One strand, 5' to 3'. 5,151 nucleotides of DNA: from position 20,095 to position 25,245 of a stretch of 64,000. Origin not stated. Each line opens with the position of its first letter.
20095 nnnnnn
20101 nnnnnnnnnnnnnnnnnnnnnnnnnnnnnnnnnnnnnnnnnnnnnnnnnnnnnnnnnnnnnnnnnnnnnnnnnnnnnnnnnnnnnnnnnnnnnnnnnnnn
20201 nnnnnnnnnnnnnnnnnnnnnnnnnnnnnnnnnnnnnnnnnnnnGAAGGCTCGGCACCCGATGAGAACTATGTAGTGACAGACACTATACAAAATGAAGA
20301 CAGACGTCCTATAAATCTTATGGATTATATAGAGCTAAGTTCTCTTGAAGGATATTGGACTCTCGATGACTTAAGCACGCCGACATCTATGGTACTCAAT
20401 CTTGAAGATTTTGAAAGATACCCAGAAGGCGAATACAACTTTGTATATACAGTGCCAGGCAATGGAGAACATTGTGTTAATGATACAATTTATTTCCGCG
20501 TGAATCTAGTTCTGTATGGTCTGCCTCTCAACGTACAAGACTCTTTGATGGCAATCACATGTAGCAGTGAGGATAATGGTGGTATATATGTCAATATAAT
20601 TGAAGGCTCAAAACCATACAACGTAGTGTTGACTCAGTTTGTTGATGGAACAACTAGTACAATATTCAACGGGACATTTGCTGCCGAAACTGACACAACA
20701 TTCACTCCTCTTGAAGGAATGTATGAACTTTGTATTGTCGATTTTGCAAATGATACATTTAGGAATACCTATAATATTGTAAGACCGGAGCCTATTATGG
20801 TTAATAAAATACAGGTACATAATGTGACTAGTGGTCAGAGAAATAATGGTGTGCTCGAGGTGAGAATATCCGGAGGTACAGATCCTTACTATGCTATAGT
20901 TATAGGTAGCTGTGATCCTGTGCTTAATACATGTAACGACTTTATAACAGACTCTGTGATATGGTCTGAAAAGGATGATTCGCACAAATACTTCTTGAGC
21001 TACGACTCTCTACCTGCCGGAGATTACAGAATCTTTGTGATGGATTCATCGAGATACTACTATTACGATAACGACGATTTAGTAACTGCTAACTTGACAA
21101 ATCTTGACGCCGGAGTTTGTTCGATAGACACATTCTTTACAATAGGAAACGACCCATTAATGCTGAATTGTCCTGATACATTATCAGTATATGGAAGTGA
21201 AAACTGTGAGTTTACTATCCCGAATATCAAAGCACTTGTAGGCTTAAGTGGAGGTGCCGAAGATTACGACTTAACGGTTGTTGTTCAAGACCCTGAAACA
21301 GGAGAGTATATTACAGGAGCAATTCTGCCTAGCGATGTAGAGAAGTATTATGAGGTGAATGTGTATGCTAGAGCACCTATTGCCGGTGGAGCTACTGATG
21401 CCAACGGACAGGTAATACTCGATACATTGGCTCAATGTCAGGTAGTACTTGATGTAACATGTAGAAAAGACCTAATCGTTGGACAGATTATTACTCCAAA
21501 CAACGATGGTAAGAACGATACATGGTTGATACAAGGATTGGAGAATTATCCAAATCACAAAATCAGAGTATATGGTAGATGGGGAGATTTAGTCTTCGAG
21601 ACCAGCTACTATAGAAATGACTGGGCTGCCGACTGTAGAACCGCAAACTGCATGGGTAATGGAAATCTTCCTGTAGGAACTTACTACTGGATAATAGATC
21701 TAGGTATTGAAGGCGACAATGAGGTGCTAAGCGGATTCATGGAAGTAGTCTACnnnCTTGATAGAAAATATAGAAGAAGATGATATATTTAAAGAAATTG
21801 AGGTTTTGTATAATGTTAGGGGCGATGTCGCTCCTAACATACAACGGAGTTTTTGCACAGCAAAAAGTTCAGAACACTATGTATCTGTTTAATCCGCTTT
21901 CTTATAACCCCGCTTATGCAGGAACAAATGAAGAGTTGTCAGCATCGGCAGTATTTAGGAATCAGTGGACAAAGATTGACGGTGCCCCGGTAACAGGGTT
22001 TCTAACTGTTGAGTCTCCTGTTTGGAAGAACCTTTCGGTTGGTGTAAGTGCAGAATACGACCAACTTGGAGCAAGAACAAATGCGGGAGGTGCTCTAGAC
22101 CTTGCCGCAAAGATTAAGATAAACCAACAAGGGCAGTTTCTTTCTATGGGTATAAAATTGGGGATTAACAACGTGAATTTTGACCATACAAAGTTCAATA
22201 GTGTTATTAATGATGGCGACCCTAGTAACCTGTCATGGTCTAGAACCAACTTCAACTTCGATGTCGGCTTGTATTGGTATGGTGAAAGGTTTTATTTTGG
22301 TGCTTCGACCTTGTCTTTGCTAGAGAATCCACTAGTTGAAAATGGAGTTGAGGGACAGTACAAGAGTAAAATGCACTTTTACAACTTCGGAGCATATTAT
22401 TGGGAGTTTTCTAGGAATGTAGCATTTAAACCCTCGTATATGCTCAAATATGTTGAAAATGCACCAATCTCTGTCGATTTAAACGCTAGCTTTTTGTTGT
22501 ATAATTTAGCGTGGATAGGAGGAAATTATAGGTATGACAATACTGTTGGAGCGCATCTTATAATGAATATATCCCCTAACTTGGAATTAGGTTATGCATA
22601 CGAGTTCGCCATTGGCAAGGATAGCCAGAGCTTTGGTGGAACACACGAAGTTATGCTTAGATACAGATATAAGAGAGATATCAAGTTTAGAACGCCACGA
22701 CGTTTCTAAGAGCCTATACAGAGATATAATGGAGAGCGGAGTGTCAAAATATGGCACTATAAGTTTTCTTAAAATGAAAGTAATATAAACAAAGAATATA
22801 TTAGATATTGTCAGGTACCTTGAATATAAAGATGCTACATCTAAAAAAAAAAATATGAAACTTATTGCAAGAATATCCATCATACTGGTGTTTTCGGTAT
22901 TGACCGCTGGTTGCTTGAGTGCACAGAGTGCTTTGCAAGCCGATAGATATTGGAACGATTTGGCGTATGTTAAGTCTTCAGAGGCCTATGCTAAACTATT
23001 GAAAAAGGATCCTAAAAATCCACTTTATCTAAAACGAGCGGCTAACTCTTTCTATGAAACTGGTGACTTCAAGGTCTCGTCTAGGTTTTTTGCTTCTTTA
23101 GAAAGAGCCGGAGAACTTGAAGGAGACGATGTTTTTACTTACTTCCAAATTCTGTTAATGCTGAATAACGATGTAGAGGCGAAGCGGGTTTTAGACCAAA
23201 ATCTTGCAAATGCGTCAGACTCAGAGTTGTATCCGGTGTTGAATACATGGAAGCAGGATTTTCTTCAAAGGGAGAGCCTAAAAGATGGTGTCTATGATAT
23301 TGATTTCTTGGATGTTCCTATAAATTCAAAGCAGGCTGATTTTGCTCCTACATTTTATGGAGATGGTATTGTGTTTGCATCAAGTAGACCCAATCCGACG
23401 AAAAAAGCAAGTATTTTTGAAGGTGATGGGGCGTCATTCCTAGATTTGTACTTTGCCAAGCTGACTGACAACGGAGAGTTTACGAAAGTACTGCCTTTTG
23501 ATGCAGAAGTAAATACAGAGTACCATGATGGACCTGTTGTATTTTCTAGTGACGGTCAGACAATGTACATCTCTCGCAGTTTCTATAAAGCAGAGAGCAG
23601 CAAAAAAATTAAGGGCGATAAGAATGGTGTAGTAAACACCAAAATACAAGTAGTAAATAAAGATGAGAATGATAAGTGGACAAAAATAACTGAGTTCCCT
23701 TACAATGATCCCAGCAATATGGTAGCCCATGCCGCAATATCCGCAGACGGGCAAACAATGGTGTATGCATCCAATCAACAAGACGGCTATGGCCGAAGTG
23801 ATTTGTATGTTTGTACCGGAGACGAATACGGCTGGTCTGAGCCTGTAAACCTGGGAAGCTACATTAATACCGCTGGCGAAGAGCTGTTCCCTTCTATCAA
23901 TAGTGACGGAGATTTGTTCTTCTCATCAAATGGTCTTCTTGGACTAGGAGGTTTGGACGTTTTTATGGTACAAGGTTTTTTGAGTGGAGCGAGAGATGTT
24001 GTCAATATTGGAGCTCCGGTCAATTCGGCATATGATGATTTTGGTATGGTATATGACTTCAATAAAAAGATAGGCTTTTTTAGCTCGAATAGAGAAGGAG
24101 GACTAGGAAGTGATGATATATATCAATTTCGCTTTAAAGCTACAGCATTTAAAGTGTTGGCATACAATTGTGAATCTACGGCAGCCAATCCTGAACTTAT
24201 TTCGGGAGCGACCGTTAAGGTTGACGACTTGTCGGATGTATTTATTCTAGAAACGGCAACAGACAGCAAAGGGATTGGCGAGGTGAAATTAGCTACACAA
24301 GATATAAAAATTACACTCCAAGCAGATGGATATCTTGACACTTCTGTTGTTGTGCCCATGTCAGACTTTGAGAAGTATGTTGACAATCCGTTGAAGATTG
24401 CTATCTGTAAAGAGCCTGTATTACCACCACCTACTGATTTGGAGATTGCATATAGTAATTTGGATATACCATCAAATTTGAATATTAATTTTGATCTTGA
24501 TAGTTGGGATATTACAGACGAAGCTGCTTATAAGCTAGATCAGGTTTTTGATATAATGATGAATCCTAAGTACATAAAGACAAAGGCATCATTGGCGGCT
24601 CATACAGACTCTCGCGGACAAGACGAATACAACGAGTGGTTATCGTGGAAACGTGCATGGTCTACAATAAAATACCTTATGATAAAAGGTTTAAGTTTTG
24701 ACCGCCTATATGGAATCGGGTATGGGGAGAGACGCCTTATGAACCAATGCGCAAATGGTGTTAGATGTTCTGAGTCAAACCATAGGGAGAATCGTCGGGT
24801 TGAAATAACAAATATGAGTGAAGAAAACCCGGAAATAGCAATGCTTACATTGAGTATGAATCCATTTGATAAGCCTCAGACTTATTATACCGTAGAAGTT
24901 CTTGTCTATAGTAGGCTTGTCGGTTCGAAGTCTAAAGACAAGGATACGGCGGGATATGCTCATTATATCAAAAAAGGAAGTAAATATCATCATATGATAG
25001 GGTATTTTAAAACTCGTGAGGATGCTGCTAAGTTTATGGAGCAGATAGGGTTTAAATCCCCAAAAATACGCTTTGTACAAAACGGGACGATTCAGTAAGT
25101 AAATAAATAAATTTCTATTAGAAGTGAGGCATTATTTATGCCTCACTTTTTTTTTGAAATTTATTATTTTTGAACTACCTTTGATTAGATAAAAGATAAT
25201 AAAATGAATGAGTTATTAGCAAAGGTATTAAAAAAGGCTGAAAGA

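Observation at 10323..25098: Candidate surface system: four sorting-domain-less paralogues, one T9SS type-B cargo paralogue, PorP/SprF and an OmpA/PD40 protein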

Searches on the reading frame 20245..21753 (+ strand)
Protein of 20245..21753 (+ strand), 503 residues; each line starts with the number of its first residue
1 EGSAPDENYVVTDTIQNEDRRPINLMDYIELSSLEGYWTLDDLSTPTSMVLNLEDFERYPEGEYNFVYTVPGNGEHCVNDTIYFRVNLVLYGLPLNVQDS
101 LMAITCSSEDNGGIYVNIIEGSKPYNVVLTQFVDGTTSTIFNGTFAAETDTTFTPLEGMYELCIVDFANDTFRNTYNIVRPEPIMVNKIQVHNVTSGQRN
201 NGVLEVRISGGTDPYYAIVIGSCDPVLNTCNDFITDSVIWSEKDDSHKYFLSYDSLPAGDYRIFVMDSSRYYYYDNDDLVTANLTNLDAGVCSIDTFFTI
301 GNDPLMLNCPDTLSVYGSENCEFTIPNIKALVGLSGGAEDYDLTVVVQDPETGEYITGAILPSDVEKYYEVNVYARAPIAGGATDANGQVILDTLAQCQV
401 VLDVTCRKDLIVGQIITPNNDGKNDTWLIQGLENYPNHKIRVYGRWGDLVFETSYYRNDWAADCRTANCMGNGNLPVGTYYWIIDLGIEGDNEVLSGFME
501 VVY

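Call 60: search_solved_structures(query=window:20245-21753:+, max_evalue=1)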
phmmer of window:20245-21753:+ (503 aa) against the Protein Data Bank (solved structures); distinct sequences matched with E-value up to 1: 0.
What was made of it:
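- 20245..21477 (+): E, residues 595-1005: extra beta-rich stalk found only in the CTD-bearing paralogue. It holds a weak seventh family-like domain at aa 614-677. SprB-repeat-like and HYR-like motifs are seen by eye only. No PDB sequence relative (call 60).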

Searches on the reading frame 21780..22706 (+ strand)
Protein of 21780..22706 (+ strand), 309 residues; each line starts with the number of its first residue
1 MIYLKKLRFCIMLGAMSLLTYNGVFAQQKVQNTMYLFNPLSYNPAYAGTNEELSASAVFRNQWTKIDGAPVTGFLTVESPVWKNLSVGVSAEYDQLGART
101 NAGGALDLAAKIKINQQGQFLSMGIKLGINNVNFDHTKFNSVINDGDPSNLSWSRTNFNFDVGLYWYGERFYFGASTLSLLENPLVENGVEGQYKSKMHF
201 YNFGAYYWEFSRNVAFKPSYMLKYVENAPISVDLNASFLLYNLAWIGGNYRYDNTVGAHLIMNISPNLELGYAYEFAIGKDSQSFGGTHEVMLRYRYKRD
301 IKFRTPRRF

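Call 4: search_protein_families(library=pfam, proteins=[window:21780-22706:+], max_evalue=0.1)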
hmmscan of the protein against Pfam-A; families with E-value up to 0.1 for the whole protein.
window:21780-22706:+ (309 aa): 2 families
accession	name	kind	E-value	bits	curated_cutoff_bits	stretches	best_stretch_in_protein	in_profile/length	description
PF11751.14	PorP_SprF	-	1.3e-64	218.9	22.3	1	25-295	2-273/273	Type IX secretion system membrane protein PorP/SprF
PF13729.12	TraF_2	-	0.00047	19.9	25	1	108-185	145-223/264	F plasmid transfer operon, TraF, protein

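Call 5: search_protein_families(library=ncbifam, proteins=[window:21780-22706:+], max_evalue=0.1)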
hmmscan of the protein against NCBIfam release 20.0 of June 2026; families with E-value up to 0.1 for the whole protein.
window:21780-22706:+ (309 aa): 1 family
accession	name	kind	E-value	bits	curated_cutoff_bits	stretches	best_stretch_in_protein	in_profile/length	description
TIGR03519.1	T9SS_PorP_fam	subfamily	4.7e-63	213.4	90.55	1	12-296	6-291/292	PorP/SprF family type IX secretion system membrane protein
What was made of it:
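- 21780..22709 (+): PorP/SprF-family outer-membrane carrier, 23 nt after E. The mature protein has no cysteine, so it lacks the SprF C-tail CxC motif. PF11751 1e-64 and TIGR03519 213 bits (calls 4, 5).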

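Call 69: find_related_loci(query=A5, collection=genome_contigs, flank=10000)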
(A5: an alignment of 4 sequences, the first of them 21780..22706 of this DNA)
Query A5 (309 aa) in genome_contigs; peptide patterns used: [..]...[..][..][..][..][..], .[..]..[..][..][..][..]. (x = any residue, [..] = any of these).
599 stretches matched a pattern (row limit reached: there are more); 534 encode a relative of the query (tblastn E <= 1e-3); the best 80 are kept; 80 distinct loci.
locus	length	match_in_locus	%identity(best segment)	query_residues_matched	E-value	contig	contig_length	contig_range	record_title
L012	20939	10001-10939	82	1-309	1e-180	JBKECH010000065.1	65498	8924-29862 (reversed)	MAG: Bacteroidales bacterium isolate VLC_051 c_000002090370, whole genome shotgun sequence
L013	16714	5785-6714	81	1-309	9e-175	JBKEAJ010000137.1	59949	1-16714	MAG: Bacteroidales bacterium isolate VLC_101 k251_3831395, whole genome shotgun sequence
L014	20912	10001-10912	40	6-309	4e-66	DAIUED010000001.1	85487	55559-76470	MAG TPA_asm: Bacteroidota bacterium isolate CTOTU24481 NODE_254_length_85487_cov_4.767324, whole genome shotgun sequence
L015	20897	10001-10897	40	13-309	2e-65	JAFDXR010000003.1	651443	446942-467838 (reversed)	MAG: Bacteroidetes bacterium isolate SZAS-3 BACT-AMP-16__3__length-651443, whole genome shotgun sequence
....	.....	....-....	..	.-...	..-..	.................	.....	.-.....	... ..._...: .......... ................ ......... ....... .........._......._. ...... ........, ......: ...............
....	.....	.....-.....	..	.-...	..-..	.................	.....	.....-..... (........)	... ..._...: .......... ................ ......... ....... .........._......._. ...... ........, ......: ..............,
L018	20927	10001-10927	34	4-309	2e-52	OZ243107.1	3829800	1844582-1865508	MAG: Owenweeksia sp. isolate 26eab29c-8eb0-4f4d-a16a-92e4b856c0c0 genome assembly, chromosome: 1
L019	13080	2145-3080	35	1-309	7e-51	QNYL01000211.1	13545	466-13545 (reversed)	MAG: Flavobacteriia bacterium isolate MAG 22 Ga0226836_10001442, whole genome shotgun sequence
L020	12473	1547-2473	33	4-309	7e-50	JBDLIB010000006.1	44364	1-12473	MAG: Bacteroidota bacterium isolate MAG010 MAG010_6, whole genome shotgun sequence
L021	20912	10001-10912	35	1-309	3e-49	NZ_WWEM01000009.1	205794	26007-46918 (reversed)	Flavobacterium quisquiliarum strain EA-12 9, whole genome shotgun sequence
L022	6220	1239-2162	34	4-309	1e-49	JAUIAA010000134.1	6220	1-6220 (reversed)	MAG: Bacteroidia bacterium isolate 5_bin.20 NODE_8354_length_6220_cov_1.047760, whole genome shotgun sequence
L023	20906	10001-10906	34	3-309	3e-49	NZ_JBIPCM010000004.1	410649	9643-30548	Flavobacterium sp. FlaQc-28 contig00004, whole genome shotgun sequence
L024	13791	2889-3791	34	11-309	1e-49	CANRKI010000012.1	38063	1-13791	MAG: uncultured Flavobacterium sp. isolate Lapin-020__bin68 genome assembly, contig: Lapin-020__NODE_1208_length_38063_c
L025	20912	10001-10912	34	1-309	9e-49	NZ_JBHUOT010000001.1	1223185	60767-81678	Flavobacterium notoginsengisoli strain KCTC 32505 spades_K_17_127_1, whole genome shotgun sequence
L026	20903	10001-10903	33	3-309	1e-48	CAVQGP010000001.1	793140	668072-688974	MAG: uncultured Flavobacteriaceae bacterium isolate MFD09779.bin.2.71 genome assembly, contig: contig_26257, whole genom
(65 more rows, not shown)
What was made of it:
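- Tried and rejected: I used the PorP alignment instead (call 69).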

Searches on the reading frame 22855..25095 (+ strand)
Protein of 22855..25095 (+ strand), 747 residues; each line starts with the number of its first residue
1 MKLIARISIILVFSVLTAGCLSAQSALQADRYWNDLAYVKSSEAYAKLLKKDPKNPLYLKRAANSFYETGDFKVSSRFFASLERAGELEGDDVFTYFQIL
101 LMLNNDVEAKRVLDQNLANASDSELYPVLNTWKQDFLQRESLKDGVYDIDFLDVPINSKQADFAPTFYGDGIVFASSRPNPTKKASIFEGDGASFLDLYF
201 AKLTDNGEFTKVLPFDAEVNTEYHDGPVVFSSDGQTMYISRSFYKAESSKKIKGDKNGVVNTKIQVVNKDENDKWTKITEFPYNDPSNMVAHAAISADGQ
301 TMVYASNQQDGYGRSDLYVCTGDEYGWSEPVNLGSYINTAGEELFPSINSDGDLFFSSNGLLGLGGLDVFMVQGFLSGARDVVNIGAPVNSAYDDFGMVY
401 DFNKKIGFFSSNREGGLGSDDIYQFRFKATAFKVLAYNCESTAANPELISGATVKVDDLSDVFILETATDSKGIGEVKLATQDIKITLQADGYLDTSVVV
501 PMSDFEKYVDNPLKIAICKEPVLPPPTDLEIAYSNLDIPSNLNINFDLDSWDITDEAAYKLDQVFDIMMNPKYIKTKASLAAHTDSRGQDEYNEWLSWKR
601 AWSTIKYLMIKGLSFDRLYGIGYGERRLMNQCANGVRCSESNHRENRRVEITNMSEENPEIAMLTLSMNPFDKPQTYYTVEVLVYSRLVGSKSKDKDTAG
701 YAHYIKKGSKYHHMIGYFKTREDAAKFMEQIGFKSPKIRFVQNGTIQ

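Call 4: search_protein_families(library=pfam, proteins=[window:22855-25095:+], max_evalue=0.1)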
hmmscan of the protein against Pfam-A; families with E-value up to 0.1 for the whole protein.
window:22855-25095:+ (747 aa): 4 families
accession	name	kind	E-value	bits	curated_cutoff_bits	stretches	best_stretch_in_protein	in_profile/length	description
PF07676.18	PD40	-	9.7e-15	54.5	20.9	1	294-319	15-38/38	WD40-like Beta Propeller Repeat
PF00691.25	OmpA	-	3.7e-10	40.5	27.2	1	546-636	2-92/98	OmpA family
PF13620.12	CarboxypepD_reg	-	0.002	18.9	32.3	1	447-498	12-64/82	Carboxypeptidase regulatory-like domain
PF05036.18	SPOR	-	0.015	16.1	21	1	700-732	34-65/76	SPOR domain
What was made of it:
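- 22855..25098 (+): PorE-like PD40/OmpA peptidoglycan-binding protein (747 aa). PD40 1e-14, OmpA 4e-10 and a weak CarboxypepD_reg hit (call 4).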

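Call 5: search_protein_families(library=ncbifam, proteins=[window:22855-25095:+], max_evalue=0.1)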
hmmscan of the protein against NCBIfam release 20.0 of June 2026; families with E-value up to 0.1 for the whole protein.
window:22855-25095:+ (747 aa): 25 families
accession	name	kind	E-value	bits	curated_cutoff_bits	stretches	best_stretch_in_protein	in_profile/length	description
NF053607.1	CHU_0125_OmpA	equivalog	1.6e-97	327.6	620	1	6-651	5-634/639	CHU_0125 family OmpA-like outer membrane integrity protein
NF052230.1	T9SS_PorE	exception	3.1e-80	270.3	600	1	8-627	4-598/648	PorE family type IX secretion system protein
NF053611.1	YiaD_Gzip_OmpA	equivalog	1.1e-18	67.7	175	1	536-652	98-205/206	YiaD family glycine zipper/OmpA-like lipoprotein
NF053612.1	anchor_PA1041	equivalog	4.3e-16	59.6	250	1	541-651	130-233/236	PA1041 family peptidoglycan-binding anchor lipoprotein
TIGR02802.1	Pal_lipo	equivalog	2.7e-13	49.9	125.35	1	544-651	2-102/104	peptidoglycan-associated lipoprotein Pal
NF033763.1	exchanger_TraB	exception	2.4e-11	42.3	700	1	544-655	394-499/522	outer membrane exchange protein TraB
NF045787.1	OmpABordt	equivalog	1.2e-09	38.1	200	1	541-651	84-187/194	outer membrane protein OmpA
NF008071.1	PRK10808.1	equivalog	1.9e-09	37.4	277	1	543-644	232-329/358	porin OmpA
TIGR03789.1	pdsO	hypoth_equivalog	7.8e-09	35.6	152.2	1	541-632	138-227/243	sortase-associated OmpA-like protein PdsO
NF053585.1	OMP_LP_YfiB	equivalog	1.3e-08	34.9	128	1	546-651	60-158/163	outer membrane lipoprotein YfiB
NF053613.1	OMP_toxin_LptF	equivalog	2.1e-08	34.1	400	1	544-659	143-250/256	lipotoxin F family OmpA-related lipoprotein LptF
NF008067.1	PRK10802.1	equivalog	4.7e-08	33.1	261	1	542-627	67-150/171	peptidoglycan-associated lipoprotein Pal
NF007804.1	PRK10510.1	equivalog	4.2e-07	29.6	307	1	538-652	110-215/219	OmpA family lipoprotein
NF047620.1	FlgprotMotYVib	equivalog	2.7e-06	27.3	400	1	533-650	153-263/271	flagellar protein MotY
NF005382.1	PRK06925.1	equivalog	2.5e-05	24.7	264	1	545-651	118-221/225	flagellar motor protein MotS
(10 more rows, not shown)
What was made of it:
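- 22855..25098 (+): NCBIfam CHU_0125_OmpA 328 bits and PorE 270 bits, both over the full length but below their cutoffs (call 5).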
